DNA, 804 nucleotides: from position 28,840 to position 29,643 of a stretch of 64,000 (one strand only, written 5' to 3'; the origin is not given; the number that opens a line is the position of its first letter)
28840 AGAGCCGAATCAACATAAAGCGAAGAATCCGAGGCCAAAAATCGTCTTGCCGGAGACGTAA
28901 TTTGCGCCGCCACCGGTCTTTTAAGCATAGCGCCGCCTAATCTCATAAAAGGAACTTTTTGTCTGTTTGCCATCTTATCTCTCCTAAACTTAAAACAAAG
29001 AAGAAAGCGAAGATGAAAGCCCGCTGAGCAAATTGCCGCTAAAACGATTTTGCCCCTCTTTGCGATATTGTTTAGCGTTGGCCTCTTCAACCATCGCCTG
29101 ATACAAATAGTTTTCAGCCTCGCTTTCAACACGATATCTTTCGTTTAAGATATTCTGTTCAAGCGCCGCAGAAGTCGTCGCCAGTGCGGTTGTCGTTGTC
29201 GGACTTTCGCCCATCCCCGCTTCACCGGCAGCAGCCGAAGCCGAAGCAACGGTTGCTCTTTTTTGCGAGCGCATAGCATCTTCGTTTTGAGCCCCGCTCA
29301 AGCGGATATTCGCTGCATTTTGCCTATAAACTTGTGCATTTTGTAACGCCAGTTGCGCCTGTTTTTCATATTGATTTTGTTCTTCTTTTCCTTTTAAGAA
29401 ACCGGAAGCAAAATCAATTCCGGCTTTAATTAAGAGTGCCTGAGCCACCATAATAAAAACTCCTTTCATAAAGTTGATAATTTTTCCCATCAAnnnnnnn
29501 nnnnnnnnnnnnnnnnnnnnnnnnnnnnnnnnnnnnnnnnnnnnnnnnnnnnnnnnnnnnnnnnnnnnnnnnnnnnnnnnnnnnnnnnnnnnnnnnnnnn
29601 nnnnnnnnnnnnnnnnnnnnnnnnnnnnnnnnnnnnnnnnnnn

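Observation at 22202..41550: Podovirus-like morphogenesis block with no lysogeny, replication or lysis genes: cryptic remnant or a domesticated particle (GTA-like) system?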

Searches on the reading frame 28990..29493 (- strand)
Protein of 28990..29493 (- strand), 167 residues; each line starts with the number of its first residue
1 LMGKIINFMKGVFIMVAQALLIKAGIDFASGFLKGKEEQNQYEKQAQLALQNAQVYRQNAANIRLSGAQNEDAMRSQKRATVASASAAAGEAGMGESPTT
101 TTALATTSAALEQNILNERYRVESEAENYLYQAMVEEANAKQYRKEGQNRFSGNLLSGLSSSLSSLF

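Call 7: search_protein_families(library=phrogs, proteins=[window:28990-29493:-], max_evalue=0.01)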
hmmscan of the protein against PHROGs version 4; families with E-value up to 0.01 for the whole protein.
window:28990-29493:- (167 aa): 1 family
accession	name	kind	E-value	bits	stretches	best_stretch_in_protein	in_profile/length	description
phrog_418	-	head and packaging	1.5e-12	48.9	1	21-163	7-150/166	internal virion protein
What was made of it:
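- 28990..29451 (-): gp14-like internal virion protein (153 aa). phrog_418 1.5e-12 (call 7).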

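Call 17: search_protein_families(library=pfam, proteins=[window:28990-29493:-], max_evalue=0.01)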
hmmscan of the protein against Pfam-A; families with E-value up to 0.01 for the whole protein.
window:28990-29493:- (167 aa): 0 families
